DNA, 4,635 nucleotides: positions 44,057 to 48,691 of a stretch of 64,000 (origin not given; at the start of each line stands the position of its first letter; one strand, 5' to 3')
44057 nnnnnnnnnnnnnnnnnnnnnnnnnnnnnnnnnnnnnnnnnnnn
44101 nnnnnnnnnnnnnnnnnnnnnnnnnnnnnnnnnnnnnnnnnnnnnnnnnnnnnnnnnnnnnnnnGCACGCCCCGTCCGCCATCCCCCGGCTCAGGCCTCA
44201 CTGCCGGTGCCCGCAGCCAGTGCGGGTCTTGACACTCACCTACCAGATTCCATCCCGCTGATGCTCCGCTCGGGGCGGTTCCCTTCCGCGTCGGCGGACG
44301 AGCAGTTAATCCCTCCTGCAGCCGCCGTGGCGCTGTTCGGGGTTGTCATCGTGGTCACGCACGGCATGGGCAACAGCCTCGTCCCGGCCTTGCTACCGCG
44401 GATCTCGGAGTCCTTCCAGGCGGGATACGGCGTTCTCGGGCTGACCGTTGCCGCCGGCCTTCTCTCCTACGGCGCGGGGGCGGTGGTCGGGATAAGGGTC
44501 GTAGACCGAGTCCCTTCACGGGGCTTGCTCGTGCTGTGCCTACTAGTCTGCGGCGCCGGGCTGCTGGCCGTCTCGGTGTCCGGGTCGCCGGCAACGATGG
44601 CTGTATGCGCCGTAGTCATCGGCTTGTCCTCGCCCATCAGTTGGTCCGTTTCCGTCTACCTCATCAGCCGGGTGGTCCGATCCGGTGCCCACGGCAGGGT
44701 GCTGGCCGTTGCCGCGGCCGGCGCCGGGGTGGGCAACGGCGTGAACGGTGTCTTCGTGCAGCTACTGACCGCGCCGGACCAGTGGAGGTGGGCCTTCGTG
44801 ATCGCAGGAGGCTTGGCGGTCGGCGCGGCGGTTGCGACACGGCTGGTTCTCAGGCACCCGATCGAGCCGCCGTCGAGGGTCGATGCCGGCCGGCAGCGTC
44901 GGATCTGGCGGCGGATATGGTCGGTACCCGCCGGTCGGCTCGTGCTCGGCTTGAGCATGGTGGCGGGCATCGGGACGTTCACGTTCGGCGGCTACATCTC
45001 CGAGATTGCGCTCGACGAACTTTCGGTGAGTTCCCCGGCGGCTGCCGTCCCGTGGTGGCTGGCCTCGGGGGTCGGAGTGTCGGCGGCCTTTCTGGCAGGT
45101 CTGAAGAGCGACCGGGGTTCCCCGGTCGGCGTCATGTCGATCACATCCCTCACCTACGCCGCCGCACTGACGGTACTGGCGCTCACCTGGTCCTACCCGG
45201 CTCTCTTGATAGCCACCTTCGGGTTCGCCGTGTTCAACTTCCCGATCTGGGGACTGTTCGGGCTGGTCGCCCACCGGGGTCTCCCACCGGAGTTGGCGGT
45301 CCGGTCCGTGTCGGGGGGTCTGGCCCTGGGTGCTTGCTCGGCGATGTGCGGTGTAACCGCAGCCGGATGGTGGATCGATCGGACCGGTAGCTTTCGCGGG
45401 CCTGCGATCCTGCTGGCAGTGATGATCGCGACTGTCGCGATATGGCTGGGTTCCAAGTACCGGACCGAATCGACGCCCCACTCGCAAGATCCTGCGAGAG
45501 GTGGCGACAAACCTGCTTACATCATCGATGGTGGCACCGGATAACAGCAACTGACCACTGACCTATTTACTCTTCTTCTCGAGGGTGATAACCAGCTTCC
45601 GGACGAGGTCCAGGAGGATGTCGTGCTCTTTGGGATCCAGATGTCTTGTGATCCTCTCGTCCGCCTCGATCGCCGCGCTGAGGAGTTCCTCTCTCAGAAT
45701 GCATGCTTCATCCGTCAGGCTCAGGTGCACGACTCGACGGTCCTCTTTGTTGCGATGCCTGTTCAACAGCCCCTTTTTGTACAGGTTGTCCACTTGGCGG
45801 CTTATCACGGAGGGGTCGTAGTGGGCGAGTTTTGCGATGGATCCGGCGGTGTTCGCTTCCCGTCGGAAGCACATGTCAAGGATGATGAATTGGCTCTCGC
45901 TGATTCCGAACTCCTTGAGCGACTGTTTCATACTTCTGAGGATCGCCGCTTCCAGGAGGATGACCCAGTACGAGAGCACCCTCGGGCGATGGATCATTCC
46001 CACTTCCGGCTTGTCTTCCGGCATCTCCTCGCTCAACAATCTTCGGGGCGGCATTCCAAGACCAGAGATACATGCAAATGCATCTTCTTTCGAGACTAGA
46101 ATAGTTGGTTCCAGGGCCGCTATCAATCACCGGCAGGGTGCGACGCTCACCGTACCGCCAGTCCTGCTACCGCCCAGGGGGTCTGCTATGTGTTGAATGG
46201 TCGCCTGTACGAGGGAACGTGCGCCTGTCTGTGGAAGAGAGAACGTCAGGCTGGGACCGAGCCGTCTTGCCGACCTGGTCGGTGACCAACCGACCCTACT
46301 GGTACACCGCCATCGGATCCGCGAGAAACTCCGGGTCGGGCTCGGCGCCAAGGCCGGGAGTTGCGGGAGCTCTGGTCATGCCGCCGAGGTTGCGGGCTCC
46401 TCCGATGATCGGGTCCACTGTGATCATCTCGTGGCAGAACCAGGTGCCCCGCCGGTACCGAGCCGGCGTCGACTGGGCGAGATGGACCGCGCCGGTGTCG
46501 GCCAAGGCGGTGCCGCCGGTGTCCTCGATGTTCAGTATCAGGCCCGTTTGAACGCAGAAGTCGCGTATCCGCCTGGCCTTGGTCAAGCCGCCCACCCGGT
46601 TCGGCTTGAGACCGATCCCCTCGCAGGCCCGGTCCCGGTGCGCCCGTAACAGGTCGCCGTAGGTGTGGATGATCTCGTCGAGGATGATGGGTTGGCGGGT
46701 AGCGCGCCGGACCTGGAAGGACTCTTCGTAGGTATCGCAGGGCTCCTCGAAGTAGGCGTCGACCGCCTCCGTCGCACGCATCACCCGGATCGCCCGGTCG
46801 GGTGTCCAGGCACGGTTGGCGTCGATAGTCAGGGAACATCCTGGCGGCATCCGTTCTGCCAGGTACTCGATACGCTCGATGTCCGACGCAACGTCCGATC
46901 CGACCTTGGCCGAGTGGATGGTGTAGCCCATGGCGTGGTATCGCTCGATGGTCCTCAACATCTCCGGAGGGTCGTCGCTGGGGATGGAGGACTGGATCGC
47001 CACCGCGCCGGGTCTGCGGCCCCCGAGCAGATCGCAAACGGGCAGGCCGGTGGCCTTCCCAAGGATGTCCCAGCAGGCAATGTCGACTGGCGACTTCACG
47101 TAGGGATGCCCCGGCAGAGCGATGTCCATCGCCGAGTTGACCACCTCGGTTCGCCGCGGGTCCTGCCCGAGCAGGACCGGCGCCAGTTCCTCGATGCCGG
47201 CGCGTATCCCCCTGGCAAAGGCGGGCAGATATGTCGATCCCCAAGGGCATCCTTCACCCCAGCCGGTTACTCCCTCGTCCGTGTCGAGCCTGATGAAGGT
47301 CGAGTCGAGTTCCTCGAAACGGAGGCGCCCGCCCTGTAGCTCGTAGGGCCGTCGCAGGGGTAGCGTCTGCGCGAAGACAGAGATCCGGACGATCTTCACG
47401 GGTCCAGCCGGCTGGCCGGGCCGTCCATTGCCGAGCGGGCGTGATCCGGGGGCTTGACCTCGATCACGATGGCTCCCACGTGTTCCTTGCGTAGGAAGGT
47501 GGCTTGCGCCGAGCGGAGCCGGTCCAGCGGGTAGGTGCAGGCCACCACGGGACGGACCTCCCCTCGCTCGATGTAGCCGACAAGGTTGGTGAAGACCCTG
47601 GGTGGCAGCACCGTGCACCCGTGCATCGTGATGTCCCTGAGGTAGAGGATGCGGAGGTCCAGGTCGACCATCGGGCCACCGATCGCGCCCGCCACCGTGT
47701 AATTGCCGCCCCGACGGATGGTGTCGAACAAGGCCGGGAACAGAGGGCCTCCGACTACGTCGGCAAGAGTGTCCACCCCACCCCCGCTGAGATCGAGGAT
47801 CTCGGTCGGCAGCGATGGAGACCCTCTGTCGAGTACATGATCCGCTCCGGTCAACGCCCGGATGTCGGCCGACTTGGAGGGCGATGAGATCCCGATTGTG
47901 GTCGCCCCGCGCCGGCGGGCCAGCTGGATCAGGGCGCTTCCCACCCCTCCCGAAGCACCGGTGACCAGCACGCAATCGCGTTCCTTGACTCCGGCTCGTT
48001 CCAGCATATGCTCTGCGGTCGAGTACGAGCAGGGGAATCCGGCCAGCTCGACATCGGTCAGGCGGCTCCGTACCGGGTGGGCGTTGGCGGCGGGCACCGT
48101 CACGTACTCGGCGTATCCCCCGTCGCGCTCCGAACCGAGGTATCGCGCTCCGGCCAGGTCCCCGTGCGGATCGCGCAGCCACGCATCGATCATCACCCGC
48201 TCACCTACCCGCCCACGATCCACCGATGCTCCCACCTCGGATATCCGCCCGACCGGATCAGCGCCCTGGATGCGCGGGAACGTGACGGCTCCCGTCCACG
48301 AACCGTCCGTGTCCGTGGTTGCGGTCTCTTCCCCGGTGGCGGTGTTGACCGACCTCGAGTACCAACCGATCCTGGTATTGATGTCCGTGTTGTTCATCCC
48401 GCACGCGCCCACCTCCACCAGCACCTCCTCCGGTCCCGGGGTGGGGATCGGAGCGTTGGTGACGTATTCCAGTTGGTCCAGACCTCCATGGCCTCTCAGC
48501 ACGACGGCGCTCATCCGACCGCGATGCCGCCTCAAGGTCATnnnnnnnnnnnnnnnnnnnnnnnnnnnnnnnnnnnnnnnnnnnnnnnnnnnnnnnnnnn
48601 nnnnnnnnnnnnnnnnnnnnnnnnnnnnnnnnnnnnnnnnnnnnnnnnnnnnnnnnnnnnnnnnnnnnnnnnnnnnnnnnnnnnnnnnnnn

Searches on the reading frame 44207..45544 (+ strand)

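Call 13: search_protein_families(library=pfam, proteins=[window:44207-45544:+], max_evalue=0.0001)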
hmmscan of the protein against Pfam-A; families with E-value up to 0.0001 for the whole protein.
window:44207-45544:+ (445 aa): 2 families
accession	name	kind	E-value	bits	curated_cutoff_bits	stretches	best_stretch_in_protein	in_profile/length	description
PF07690.21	MFS_1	-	8.2e-30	104.3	33.4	1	48-363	4-327/347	Major Facilitator Superfamily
PF06779.20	MFS_4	-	1.4e-07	31.6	26.3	1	50-412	3-360/364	Uncharacterised MFS-type transporter YbfB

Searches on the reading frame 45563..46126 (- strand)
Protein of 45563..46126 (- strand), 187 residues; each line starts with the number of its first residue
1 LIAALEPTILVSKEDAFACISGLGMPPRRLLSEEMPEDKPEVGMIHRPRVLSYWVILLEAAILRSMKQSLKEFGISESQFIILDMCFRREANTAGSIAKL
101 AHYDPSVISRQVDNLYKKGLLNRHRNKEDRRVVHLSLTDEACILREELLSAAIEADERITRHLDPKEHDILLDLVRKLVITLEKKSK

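Call 21: search_protein_families(library=pfam, proteins=[window:45563-46126:-], max_evalue=0.0001)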
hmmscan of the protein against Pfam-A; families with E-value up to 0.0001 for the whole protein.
window:45563-46126:- (187 aa): 4 families
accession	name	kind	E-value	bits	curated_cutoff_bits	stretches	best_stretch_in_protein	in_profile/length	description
PF01047.28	MarR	-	9.8e-13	48.2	24.6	1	75-133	1-59/59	MarR family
PF22381.2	Staph_reg_Sar_Rot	-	1e-12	48.4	27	1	66-141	3-78/85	Transcriptional regulator SarA/Rot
PF12802.13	MarR_2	-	8.4e-08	32.7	27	1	73-131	1-60/61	MarR family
PF13463.12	HTH_27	-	2.4e-05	24.9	22.2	1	77-141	3-68/68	Winged helix DNA-binding domain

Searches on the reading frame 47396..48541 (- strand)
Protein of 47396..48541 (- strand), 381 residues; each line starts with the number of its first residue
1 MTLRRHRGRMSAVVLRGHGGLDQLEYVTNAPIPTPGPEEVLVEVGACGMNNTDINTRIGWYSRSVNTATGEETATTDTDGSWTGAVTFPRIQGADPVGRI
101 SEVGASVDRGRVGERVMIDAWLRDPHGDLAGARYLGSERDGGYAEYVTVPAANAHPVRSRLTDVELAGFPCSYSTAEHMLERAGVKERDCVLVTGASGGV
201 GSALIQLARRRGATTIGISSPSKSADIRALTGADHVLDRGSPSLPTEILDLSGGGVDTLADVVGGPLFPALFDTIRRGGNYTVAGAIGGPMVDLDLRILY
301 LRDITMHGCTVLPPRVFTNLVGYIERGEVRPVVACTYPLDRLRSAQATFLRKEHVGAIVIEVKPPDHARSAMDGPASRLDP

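Call 13: search_protein_families(library=pfam, proteins=[window:47396-48541:-], max_evalue=0.0001)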
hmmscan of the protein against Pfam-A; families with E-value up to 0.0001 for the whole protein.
window:47396-48541:- (381 aa): 3 families
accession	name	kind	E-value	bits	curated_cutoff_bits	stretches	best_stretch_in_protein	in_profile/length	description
PF00107.32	ADH_zinc_N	-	3.3e-17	63.1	31.8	1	199-321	1-124/129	Zinc-binding dehydrogenase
PF08240.17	ADH_N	-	1.2e-16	61.2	23.5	1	36-157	1-102/104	Alcohol dehydrogenase GroES-like domain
PF13602.12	ADH_zinc_N_2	-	2.6e-10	41.8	27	1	232-360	2-134/134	Zinc-binding dehydrogenase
